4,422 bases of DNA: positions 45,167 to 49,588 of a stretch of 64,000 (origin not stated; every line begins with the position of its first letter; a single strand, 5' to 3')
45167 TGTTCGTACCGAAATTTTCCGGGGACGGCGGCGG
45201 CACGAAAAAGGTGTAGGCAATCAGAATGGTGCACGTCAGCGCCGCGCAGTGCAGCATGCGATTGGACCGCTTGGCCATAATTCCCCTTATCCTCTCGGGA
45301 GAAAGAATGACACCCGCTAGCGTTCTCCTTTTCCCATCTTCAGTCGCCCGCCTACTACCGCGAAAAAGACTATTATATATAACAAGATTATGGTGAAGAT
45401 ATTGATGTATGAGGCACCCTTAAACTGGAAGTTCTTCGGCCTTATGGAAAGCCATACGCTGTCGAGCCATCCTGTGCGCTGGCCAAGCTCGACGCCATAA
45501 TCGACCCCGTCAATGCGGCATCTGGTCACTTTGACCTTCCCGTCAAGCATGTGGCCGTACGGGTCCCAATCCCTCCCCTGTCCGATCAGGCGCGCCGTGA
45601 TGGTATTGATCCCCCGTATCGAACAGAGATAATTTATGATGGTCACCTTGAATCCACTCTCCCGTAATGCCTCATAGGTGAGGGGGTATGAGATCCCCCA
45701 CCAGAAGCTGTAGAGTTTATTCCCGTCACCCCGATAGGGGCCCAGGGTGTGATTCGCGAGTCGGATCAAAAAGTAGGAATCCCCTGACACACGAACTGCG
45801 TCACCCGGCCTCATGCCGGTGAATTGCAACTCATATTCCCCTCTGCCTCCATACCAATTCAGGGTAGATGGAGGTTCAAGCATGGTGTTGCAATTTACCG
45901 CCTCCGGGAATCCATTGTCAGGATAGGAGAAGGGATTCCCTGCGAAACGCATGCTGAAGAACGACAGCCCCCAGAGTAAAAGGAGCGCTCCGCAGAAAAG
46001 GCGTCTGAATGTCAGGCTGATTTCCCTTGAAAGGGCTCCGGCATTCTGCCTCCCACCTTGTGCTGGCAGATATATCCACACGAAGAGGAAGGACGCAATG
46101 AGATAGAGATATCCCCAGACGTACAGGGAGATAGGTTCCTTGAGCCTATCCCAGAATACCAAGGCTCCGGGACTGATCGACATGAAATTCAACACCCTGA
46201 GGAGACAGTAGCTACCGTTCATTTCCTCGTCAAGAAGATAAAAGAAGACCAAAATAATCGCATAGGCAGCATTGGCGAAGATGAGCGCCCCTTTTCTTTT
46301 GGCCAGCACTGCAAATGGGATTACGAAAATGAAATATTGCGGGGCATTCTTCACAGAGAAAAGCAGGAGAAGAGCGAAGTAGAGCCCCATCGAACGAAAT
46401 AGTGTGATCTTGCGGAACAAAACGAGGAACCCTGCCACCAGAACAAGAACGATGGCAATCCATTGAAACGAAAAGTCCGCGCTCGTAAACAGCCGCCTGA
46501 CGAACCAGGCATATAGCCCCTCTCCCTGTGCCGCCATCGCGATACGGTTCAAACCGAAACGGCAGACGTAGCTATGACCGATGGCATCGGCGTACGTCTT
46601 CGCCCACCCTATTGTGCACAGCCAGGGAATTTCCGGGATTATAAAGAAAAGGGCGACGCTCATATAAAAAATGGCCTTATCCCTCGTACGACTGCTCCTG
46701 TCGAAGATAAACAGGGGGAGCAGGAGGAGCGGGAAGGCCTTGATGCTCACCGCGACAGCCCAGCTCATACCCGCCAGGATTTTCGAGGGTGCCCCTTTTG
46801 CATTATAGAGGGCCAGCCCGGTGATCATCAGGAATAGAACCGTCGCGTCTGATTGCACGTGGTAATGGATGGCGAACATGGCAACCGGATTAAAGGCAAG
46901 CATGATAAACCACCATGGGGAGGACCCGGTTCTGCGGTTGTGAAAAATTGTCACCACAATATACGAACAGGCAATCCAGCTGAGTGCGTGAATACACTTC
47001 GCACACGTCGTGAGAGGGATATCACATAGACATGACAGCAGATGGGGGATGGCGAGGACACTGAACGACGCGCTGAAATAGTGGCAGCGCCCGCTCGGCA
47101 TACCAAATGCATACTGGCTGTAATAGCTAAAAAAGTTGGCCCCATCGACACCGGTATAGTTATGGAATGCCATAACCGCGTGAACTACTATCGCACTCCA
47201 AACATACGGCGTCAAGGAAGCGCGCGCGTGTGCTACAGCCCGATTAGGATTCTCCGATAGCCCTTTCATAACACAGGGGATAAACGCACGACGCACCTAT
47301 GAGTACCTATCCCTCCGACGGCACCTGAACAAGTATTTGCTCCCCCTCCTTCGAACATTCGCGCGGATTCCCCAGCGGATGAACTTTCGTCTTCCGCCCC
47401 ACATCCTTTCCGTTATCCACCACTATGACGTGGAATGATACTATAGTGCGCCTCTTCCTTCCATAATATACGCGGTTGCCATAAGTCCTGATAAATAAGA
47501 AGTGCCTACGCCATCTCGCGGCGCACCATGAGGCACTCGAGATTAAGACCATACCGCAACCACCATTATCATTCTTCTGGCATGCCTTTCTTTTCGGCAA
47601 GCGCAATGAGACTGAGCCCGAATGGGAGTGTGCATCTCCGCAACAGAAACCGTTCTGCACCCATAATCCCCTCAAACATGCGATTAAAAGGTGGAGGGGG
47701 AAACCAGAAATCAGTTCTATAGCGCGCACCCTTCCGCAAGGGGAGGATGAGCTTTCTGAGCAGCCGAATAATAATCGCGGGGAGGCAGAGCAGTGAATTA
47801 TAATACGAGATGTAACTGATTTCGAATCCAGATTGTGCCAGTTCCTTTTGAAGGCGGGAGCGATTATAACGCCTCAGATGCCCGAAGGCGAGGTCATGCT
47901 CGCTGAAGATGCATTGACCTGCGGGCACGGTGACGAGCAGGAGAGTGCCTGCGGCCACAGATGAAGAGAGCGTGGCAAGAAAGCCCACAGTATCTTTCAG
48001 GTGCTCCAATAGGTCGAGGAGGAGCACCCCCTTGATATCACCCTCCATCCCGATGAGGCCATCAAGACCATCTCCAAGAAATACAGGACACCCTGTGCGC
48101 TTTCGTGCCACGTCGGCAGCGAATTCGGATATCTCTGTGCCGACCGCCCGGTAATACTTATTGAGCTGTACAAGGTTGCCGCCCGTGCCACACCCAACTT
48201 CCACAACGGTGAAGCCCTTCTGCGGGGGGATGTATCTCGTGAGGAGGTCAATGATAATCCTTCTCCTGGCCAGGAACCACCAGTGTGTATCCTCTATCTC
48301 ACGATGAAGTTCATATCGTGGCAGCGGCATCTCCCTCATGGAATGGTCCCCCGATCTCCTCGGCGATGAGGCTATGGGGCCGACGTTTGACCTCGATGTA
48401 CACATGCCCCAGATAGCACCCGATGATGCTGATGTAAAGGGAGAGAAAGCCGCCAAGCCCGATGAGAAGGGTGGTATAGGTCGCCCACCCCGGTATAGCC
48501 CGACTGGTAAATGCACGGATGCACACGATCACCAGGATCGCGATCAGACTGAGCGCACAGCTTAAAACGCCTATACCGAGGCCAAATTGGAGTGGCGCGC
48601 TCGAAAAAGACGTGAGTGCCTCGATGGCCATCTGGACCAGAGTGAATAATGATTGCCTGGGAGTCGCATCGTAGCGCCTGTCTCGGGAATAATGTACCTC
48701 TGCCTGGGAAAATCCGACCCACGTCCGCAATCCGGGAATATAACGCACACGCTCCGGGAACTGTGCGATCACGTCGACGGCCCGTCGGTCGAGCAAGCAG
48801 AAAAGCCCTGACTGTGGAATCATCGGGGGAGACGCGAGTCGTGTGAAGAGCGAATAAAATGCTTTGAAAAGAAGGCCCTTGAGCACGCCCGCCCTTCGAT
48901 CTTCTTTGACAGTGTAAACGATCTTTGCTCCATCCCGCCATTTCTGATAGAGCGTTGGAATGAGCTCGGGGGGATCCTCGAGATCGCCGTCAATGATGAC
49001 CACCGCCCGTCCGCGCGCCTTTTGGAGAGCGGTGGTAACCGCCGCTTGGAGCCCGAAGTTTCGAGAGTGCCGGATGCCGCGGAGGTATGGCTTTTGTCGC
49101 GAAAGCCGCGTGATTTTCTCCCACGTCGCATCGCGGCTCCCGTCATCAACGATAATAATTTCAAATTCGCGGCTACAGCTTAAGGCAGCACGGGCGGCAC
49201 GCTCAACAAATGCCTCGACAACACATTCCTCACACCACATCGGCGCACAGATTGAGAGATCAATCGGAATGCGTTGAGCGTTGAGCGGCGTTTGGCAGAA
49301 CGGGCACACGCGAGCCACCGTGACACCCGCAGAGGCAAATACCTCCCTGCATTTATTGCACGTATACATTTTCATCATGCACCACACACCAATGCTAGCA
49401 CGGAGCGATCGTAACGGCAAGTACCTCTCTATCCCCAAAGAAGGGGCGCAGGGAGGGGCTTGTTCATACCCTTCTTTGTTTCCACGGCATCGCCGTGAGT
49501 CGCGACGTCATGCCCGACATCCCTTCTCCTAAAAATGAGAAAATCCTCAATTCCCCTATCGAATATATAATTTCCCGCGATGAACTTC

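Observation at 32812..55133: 22-kb block of ten polytopic GT-C-like membrane proteins with a GT2 polyprenyl-phosphate-sugar synthase, two methyltransferases and an SGNH hydrolase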

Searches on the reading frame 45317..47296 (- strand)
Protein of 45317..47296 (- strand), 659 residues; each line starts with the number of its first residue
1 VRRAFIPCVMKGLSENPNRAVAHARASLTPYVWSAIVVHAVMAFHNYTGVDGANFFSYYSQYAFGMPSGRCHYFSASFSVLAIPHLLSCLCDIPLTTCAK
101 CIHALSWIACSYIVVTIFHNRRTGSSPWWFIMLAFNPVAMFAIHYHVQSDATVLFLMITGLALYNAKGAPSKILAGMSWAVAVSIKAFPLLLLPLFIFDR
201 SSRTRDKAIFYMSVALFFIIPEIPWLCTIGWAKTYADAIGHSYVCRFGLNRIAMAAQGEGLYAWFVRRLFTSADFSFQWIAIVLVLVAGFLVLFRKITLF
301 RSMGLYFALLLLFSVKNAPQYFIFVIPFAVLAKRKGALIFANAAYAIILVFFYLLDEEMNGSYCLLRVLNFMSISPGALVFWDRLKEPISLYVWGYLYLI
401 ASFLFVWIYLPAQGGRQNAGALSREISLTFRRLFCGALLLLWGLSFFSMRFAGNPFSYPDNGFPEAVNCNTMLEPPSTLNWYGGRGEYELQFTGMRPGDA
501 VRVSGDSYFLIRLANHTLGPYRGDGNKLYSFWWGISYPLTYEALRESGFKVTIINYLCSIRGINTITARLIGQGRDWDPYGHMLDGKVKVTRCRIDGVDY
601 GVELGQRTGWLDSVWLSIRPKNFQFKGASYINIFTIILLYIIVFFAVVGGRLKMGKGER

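Call 3: search_protein_families(library=pfam, proteins=[window:45317-47296:-], max_evalue=0.01)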
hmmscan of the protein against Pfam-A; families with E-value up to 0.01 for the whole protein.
window:45317-47296:- (659 aa): 1 family
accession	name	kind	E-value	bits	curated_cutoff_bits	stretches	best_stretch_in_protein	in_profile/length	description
PF09594.16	GT87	-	0.0001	22.6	25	1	82-297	12-214/237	Glycosyltransferase family 87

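Call 10: search_protein_families(library=ncbifam, proteins=[window:45317-47296:-], max_evalue=0.1)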
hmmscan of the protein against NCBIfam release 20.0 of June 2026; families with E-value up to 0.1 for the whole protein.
window:45317-47296:- (659 aa): 0 families

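Call 49: search_solved_structures(query=A5, max_evalue=1)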
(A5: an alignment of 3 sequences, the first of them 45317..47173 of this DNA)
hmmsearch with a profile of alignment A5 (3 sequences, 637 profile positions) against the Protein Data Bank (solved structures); distinct sequences matched with E-value up to 1: 0.

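Call 58: search_protein_families(library=pfam, proteins=[window:45317-47173:-], max_evalue=1)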
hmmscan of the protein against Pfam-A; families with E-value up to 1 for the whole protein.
window:45317-47173:- (618 aa): 2 families
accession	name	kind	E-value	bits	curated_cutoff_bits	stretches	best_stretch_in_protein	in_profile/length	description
PF09594.16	GT87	-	6.5e-05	23.2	25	1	56-256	24-214/237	Glycosyltransferase family 87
PF02468.20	PsbN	-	0.21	11.9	25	1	112-134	13-35/43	Photosystem II reaction centre N protein (psbN)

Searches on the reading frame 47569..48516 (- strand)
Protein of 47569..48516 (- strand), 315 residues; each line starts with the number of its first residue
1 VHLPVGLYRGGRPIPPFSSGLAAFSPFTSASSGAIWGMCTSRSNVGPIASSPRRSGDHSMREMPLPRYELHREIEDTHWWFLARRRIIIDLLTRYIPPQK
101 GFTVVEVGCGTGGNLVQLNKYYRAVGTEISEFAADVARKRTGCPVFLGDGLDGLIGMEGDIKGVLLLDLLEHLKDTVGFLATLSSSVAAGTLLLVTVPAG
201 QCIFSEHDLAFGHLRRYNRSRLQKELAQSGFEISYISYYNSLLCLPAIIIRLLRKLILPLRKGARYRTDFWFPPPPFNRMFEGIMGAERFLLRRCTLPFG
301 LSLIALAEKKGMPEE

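Call 4: search_protein_families(library=pfam, proteins=[window:47569-48516:-], max_evalue=0.01)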
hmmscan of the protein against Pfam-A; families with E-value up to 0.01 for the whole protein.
window:47569-48516:- (315 aa): 5 families
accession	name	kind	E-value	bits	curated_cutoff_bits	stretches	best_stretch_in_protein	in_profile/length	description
PF13489.12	Methyltransf_23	-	8.6e-10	39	27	1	84-233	5-161/164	Methyltransferase domain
PF13649.12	Methyltransf_25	-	2.7e-05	25.2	27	1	104-183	1-89/97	Methyltransferase domain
PF08242.18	Methyltransf_12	-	6e-05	24.1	30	1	105-191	1-96/98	Methyltransferase domain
PF08241.18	Methyltransf_11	-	0.00028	21.9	21.2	1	105-188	1-88/95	Methyltransferase domain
PF13847.12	Methyltransf_31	-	0.009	16.1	27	0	100-141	3-48/145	Methyltransferase domain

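Call 18: search_protein_families(library=ncbifam, proteins=[window:47569-48339:-], max_evalue=0.001)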
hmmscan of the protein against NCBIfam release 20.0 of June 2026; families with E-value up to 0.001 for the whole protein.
window:47569-48339:- (256 aa): 1 family
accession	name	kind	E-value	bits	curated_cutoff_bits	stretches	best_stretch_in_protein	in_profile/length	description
NF045667.1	MTase_DVU1556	equivalog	2.9e-05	23.6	155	1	36-177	17-165/213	DVU_1556 family methyltransferase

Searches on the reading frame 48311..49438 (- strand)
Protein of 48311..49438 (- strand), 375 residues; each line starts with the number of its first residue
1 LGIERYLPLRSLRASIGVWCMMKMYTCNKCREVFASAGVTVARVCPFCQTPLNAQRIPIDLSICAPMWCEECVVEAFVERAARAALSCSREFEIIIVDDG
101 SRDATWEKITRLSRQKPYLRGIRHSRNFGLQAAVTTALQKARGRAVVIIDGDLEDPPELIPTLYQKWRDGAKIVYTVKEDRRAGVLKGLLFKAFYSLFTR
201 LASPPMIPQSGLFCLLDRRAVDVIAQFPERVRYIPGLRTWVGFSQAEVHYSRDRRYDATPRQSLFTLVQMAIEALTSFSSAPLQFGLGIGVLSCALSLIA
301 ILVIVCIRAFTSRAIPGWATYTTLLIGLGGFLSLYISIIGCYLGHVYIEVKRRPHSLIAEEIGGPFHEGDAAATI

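Call 4: search_protein_families(library=pfam, proteins=[window:48311-49438:-], max_evalue=0.01)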
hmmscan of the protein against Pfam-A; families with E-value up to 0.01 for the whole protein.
window:48311-49438:- (375 aa): 1 family
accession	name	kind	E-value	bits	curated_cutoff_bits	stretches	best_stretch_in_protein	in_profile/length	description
PF00535.33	Glycos_transf_2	-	4.4e-24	85.7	23.3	1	62-177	1-114/168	Glycosyl transferase family 2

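Call 18: search_protein_families(library=ncbifam, proteins=[window:48311-49378:-], max_evalue=0.001)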
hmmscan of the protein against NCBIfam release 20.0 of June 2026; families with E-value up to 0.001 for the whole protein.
window:48311-49378:- (355 aa): 9 families
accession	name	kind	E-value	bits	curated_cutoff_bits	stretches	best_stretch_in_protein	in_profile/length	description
NF047588.1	GlcsyltransPgfSStrep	equivalog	6.4e-53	180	500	1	41-340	3-304/308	glycosyltransferase PgfS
NF007986.1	PRK10714.1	equivalog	2.4e-30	105.7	529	1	41-340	8-310/316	undecaprenyl-phosphate 4-deoxy-4-formamido-L-arabinose transferase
NF041875.1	EPS_EpsD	equivalog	5.5e-13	49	370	1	70-152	29-109/325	exopolysaccharide biosynthesis glycosyltransferase EpsD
TIGR03937.1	PgaC_IcaA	equivalog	1.8e-11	43.6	422.3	1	41-132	47-135/407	poly-beta-1,6-N-acetyl-D-glucosamine synthase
NF047683.1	TeichurnBiosyTuaG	equivalog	6.3e-09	35.8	400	1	41-132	8-96/252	teichuronic acid biosynthesis protein TuaG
NF007482.0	PRK10073.1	equivalog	1.3e-08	34.2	423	1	40-145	7-104/334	glycosyltransferase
TIGR03965.1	mycofact_glyco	equivalog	6.5e-08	31.9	280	1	63-137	96-169/467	mycofactocin biosynthesis glycosyltransferase MftF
NF053739.1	GlytfEpsEBac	equivalog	4.6e-05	22.5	450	1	69-132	28-92/265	glycosyltransferase EpsE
NF010496.0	PRK13915.1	equivalog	0.00035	19.8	262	1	33-143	25-138/307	glucosyl-3-phosphoglycerate synthase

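Call 19: search_solved_structures(query=window:48311-49378:-, max_evalue=0.001)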
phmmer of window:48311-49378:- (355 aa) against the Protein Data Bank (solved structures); distinct sequences matched with E-value up to 0.001: 11.
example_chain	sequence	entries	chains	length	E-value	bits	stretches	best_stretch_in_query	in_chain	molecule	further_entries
5ekp_C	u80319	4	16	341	7.6e-55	189.5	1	37-340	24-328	Uncharacterized glycosyltransferase sll0501 | Glycosyltransferase sll0501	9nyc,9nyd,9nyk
9nye_A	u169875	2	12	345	7.9e-55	189.5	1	37-340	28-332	Glycosyltransferase sll0501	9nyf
5eke_A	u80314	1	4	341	1e-54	189.1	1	37-340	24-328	Uncharacterized glycosyltransferase sll0501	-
9bhc_C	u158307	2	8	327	3.6e-27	98.5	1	41-341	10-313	Undecaprenyl-phosphate 4-deoxy-4-formamido-L-arabinose transferase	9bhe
9hwj_A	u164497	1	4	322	4.8e-27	98.1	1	41-341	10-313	Undecaprenyl-phosphate 4-deoxy-4-formamido-L-arabinose transferase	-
8vxh_A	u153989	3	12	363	4.9e-27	98.1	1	41-341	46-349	Undecaprenyl-phosphate 4-deoxy-4-formamido-L-arabinose transferase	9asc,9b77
5mlz_A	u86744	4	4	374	1e-14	57.6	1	41-155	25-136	Dolichol monophosphate mannose synthase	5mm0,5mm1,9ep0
2z87_A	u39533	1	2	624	1.8e-06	30.4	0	35-158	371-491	Chondroitin synthase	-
2z86_A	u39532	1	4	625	1.8e-06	30.4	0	35-158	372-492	Chondroitin synthase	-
8vh7_A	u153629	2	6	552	0.00067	22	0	57-132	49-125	Heparosan synthase B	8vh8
8viw_A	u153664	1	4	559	0.00069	21.9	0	57-132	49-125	Heparosan synthase B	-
